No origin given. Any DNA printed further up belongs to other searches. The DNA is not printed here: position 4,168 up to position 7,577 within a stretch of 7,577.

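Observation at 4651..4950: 100-residue charge-free Ala/Gly/Thr hydrophobic segment in the middle of an otherwise extremely polar giant protein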

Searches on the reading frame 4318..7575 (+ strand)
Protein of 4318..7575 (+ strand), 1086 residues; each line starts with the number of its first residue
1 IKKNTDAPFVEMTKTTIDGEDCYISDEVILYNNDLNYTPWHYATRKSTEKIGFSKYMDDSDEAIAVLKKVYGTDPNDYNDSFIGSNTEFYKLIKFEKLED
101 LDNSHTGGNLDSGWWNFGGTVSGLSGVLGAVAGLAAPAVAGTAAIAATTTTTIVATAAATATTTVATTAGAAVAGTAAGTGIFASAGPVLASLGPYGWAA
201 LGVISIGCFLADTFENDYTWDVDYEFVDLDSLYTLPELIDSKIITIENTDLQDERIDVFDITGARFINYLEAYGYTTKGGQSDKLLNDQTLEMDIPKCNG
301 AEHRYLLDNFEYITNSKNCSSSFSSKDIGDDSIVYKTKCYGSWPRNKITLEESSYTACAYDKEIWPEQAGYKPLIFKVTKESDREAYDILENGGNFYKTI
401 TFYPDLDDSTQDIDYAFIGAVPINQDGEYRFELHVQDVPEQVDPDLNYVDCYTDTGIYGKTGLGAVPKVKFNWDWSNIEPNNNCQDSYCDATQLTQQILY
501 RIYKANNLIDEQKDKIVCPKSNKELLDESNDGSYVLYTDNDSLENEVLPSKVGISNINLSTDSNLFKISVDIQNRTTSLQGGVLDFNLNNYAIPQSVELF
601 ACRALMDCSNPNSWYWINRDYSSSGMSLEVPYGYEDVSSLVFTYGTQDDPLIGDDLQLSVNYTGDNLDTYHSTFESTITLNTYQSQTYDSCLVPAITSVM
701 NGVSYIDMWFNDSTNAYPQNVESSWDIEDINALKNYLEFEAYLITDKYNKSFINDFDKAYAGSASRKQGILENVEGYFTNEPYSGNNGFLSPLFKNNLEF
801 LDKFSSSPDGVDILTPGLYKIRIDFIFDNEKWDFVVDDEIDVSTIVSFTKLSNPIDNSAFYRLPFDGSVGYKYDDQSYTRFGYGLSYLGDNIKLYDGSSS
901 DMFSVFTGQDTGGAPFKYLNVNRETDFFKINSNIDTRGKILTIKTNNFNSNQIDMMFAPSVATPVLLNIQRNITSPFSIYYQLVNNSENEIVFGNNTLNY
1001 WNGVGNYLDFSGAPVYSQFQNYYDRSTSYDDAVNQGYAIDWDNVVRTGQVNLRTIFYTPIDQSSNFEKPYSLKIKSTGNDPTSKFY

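Call 29: find_homologous_proteins(query=A2, max_evalue=0.001)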
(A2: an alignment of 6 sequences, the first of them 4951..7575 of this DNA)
Query A2 (6 sequences): 8000 candidates shared short words with the query, none scored E <= 0.001.

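Call 34: find_related_loci(query=A2, collection=genome_contigs, flank=10000)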
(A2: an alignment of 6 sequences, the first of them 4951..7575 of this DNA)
Query A2 (875 aa) in genome_contigs; peptide patterns used: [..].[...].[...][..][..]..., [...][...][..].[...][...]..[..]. (x = any residue, [..] = any of these).
123 stretches matched a pattern; 114 encode a relative of the query (tblastn E <= 1e-3); the best 80 are kept; 72 distinct loci.
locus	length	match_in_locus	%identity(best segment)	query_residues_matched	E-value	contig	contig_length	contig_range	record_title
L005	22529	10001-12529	43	2-865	0e+0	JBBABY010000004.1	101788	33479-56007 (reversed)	MAG: archaeon isolate SO_2017_LW1_34 NODE_79_length_101788_cov_1.493355_LW64-88_2017, whole genome shotgun sequence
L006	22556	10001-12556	42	2-874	0e+0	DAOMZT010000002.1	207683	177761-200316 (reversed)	MAG TPA_asm: archaeon isolate AMR_MDS_3992 NODE_10_length_207683_cov_10.526726, whole genome shotgun sequence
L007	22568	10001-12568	42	2-868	0e+0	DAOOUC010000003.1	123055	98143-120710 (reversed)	MAG TPA_asm: archaeon isolate AMR_MDS_2477 NODE_126_length_123055_cov_6.271545, whole genome shotgun sequence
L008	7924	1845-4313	40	16-866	9e-180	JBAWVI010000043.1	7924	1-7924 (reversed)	MAG: archaeon isolate ELA007 MAG007_43, whole genome shotgun sequence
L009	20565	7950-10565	38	2-874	7e-178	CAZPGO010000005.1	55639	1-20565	MAG TPA_asm: uncultured archaeon isolate SRP067234_co1_315 genome assembly, contig: k99_630277, whole genome shotgun seq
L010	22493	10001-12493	39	3-864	2e-173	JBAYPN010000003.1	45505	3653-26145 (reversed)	MAG: archaeon isolate SO_2016_LW2_139 scaffold01269_LW138R_2016, whole genome shotgun sequence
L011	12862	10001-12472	38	14-869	1e-156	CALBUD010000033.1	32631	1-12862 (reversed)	MAG TPA_asm: Candidatus Diapherotrites archaeon isolate SRR7299214_bin.7_CONCOCT_v1.1_MAG genome assembly, contig: ERZ78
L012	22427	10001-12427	37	2-856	3e-155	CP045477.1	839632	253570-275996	MAG: Candidatus Forterrea multitransposorum CG_2015-17_Forterrea_25_41 chromosome, complete genome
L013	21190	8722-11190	35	7-851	4e-132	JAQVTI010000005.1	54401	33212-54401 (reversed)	MAG: Candidatus ainarchaeum sp. isolate STF1_294 NODE_1100_length_54401_cov_5.186369_Sandtown_F1, whole genome shotgun s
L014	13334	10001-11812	28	212-852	3e-55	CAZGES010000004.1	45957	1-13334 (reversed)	MAG TPA_asm: uncultured archaeon isolate SRP292972_co3_112 genome assembly, contig: NODE_594_length_45957_cov_5.444403,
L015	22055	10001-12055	27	133-849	7e-51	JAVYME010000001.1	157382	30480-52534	MAG: Candidatus Iainarchaeum archaeon isolate DPZ-2_202101_bins_90 DPZ-2_202101_bins_90_scaffold_1, whole genome shotgun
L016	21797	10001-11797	28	216-852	4e-51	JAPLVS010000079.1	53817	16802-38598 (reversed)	MAG: Candidatus Iainarchaeum archaeon isolate LacPavin_0920_SED3_MAG_48_10 LacPavin_0920_SED3_scaffold_4617037, whole ge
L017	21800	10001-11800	27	214-852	1e-50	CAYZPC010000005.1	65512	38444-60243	MAG TPA_asm: uncultured archaeon isolate SRP278252_co2_776 genome assembly, contig: NODE_684_length_65512_cov_6.738424,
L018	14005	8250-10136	27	211-871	8e-51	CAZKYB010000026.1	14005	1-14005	MAG TPA_asm: uncultured archaeon isolate SRP342105_co1_296 genome assembly, contig: NODE_5891_length_14005_cov_5.093190,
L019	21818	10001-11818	27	210-862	5e-50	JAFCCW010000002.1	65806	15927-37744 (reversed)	MAG: Candidatus Iainarchaeum archaeon isolate Meg19_1012_Bin_161 Meg19_1012_Bin_161_scaffold_595, whole genome shotgun s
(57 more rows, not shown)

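Call 44: predict_structure(alignment_id=A3)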
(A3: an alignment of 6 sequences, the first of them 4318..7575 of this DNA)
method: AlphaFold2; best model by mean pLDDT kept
length: 1086 residues; sequences in the alignment: 6
mean_pLDDT: 40.3   pTM: 0.28
mean pLDDT of the five models: 40.3, 39.3, 37.5, 37.3, 32.6
residues with pLDDT >= 90: 0; 70-90: 67; 50-70: 261; < 50: 758
segments of 3 or more residues with pLDDT < 50: 1-8, 29-290, 294-319, 326-331, 339-373, 401-430, 438-481, 536-552, 575-579, 622-624, 632-635, 666-673, 689-705, 711-723, 745-815, 826-843, 856-966, 994-1040, 1042-1068
pLDDT, mean of each block of 10 residues (from residue 1): 36 75 65 35 36 39 44 39 27 22 22 22 20 23 23 20 21 22 26 24 19 20 22 22 20 20 23 25 32 47 43 44 47 52 32 28 29 60 73 64 37 30 39 50 26 27 25 33 58 60 69 56 53 48 32 55 67 53 64 69 60 68 54 57 69 60 50 51 54 37 45 39 57 78 46 32 27 22 25 29 30 53 53 43 54 45 24 29 24 28 30 28 28 27 34 26 45 57 62 45 26 24 25 38 46 39 43 60 56
secondary structure, 60 per line:
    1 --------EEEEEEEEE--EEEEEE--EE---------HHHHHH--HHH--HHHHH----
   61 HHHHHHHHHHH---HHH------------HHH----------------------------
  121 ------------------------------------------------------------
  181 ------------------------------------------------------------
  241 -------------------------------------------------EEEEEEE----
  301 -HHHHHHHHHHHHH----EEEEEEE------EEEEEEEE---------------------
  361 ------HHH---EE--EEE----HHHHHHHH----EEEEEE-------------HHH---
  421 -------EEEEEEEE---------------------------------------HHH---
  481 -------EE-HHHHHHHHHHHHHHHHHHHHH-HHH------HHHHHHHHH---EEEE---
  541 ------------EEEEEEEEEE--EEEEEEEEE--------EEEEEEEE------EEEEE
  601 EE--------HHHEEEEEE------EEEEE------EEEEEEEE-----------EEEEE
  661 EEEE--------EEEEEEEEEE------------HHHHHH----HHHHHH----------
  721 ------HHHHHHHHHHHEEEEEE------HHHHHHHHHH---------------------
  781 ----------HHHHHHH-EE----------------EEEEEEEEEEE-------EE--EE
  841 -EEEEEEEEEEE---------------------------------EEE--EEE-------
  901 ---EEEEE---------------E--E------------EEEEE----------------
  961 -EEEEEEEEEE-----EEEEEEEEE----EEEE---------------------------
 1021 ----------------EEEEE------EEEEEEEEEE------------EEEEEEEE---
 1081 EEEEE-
elements in order (helices of 4 or more, strands of 3 or more residues): E9-17 E20-25 H39-44 H52-56 H61-71 E290-296 H302-314 E319-325 E332-339 E377-379 H384-391 E396-401 E428-435 H491-511 H522-530 E534-537 E553-562 E565-573 E582-589 E596-602 E614-619 E626-630 E637-644 E656-664 E673-682 H695-700 H705-710 H727-737 E738-743 H750-759 H791-797 E817-827 E842-852 E886-888 E891-893 E904-908 E940-944 E962-971 E977-985 E990-993 E1037-1041 E1048-1057 E1070-1077 E1081-1085

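Call 61: search_protein_families(library=pfam, proteins=[L012:247-2331:+, L012:2369-5263:+, L012:12753-13115:+, L012:13112-15541:+, L012:15565-22008:+, L012:22011-22382:+], max_evalue=0.01)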
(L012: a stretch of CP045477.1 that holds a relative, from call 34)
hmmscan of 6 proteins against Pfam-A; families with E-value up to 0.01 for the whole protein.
L012:247-2331:+ (694 aa): 0 families

L012:2369-5263:+ (964 aa): 0 families

L012:12753-13115:+ (120 aa): 0 families

L012:13112-15541:+ (809 aa): 0 families

L012:15565-22008:+ (2147 aa): 3 families
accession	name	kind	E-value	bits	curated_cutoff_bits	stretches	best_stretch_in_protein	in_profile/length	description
PF13620.12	CarboxypepD_reg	-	2e-09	38.1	32.3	1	402-479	6-81/82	Carboxypeptidase regulatory-like domain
PF02369.22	Big_1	-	8.3e-07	29.5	34.9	0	400-437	23-61/93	Bacterial Ig-like domain (group 1)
PF17789.7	MG4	-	0.00018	22.1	24.7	0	215-256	17-59/95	Macroglobulin domain MG4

L012:22011-22382:+ (123 aa): 0 families

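Call 68: predict_structure(alignment_id=A6)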
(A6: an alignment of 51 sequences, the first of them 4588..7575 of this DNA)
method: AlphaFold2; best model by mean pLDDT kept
length: 996 residues; sequences in the alignment: 51
mean_pLDDT: 78.7   pTM: 0.61
mean pLDDT of the five models: 78.7, 78.1, 77.9, 77.4, 75.3
residues with pLDDT >= 90: 437; 70-90: 315; 50-70: 118; < 50: 126
segments of 3 or more residues with pLDDT < 50: 1-111, 171-174, 277-279, 349-354
pLDDT, mean of each block of 10 residues (from residue 1): 30 30 28 24 24 25 26 32 27 32 43 56 79 75 57 79 63 61 72 83 83 78 90 90 93 87 84 54 76 85 85 70 69 71 71 59 77 83 68 85 92 94 95 91 91 95 97 94 96 94 92 74 86 91 92 92 93 96 96 91 95 93 86 93 97 96 90 82 64 69 95 87 96 97 93 97 90 88 80 90 68 72 87 90 86 89 91 93 94 91 91 90 92 93 93 95 92 68 84 92
secondary structure, 60 per line:
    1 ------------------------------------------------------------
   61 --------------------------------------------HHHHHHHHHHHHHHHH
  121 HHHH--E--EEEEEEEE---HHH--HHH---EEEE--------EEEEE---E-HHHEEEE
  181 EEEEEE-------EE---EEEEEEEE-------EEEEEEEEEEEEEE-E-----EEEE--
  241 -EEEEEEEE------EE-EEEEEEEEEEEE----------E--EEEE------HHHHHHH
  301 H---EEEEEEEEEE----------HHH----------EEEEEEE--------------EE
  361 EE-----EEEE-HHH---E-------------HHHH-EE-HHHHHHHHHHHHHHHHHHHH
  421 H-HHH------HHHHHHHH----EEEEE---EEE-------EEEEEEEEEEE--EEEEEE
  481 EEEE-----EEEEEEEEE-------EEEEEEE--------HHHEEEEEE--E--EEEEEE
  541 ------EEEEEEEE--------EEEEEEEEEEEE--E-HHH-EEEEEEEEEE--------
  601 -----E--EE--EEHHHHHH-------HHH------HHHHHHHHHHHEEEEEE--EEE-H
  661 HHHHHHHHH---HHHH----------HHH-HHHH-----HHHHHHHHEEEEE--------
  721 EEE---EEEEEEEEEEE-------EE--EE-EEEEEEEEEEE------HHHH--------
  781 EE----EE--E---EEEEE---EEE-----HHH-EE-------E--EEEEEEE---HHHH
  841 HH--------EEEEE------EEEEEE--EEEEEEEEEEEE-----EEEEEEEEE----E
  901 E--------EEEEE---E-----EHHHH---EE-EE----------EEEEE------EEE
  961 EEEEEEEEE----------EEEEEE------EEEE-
elements in order (helices of 4 or more, strands of 3 or more residues): H105-124 E130-137 E152-155 E164-168 E177-186 E199-206 E214-227 E235-238 E242-249 E259-270 E284-287 H294-301 E305-314 E338-344 E359-362 E368-371 H393-396 H401-421 H432-439 E444-448 E452-454 E462-472 E475-484 E490-498 E506-512 E524-529 E535-540 E547-554 E563-574 E583-592 H615-620 H637-647 E648-653 E656-658 H660-669 H673-676 H691-694 H700-707 E708-712 E721-723 E727-737 E752-762 H769-772 E795-799 E803-805 E827-833 H837-842 E851-855 E862-867 E870-881 E887-895 E910-914 H925-928 E947-951 E958-969 E980-985 E992-995

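Call 70: fold_search(model_id=the predicted structure, library=pdb)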
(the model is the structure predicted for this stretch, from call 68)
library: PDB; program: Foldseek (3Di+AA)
matches with E <= 10: 1397; with E <= 0.001: 7
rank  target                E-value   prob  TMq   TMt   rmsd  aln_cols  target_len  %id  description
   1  4b60_B                1.4e-04  0.98  0.09  0.26  38.4       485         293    9  Structure of rFnBPA(189-505) in complex with fibrinogen gamma chain C- terminal peptide (released 2013-10-09)
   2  4b5z                  1.9e-04  0.96  0.09  0.24  38.6       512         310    8  Structure of the apo-rFnBPA(189-505) from Staphylococcus aureus (released 2013-10-09)
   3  4b60_A                2.2e-04  0.95  0.09  0.24  37.9       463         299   10  Structure of rFnBPA(189-505) in complex with fibrinogen gamma chain C- terminal peptide (released 2013-10-09)
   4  3lso_A                3.4e-04  0.30  0.07  0.13  30.5       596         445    7  Crystal structure of Putative membrane anchored protein from Corynebacterium diphtheriae (released 2010-02-23)
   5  6avu_A                7.3e-04  0.51  0.07  0.07  34.0       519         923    6  Human alpha-V beta-3 Integrin (open conformation) in complex with the therapeutic antibody LM609 (released 2017-11-01)
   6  10pa                  8.6e-04  0.66  0.08  0.21  40.6       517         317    7  Crystal structure of SdrD A2-A3 domains from Staphylococcus aureus JH1 (released 2026-02-11)
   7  9xrl_b                9.6e-04  0.38  0.07  0.10  42.3       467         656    6  Structure of mouse cytoplasmic lattice (CPL) repeating unit (released 2026-03-18)
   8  3wno_A                1.5e-03  0.18  0.08  0.10  33.1       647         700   10  D308A mutant of Bacillus circulans T-3040 cycloisomaltooligosaccharide glucanotransferase complexed with cycloisomalto (released 2014-02-05)
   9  3wnn_A                1.8e-03  0.16  0.08  0.10  33.3       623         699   10  D308A mutant of Bacillus circulans T-3040 cycloisomaltooligosaccharide glucanotransferase complexed with isomaltooctao (released 2014-02-05)
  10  3wnl_A                1.9e-03  0.15  0.07  0.10  33.5       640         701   11  D308A mutant of Bacillus circulans T-3040 cycloisomaltooligosaccharide glucanotransferase complexed with isomaltohexao (released 2014-02-05)
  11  4neh_A                2.0e-03  0.57  0.08  0.07  34.8       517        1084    7  An internal ligand-bound, metastable state of a leukocyte integrin, aXb2 (released 2014-01-15)
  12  3wnk                  2.2e-03  0.20  0.08  0.11  33.2       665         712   11  Crystal Structure of Bacillus circulans T-3040 cycloisomaltooligosaccharide glucanotransferase (released 2014-02-05)
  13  9n9j_5                2.3e-03  0.92  0.07  0.35  23.8       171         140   12  Structure of a GRP94 folding intermediate engaged with a CCDC134- and FKBP11-bound secretory translocon (released 2025-11-19)
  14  9xrl_r                2.3e-03  0.72  0.07  0.10  16.1       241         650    7  Structure of mouse cytoplasmic lattice (CPL) repeating unit (released 2026-03-18)
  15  7usy_J                2.3e-03  0.23  0.07  0.15  38.1       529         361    8  Structure of C. elegans TMC-1 complex with ARRD-6 (released 2022-10-19)
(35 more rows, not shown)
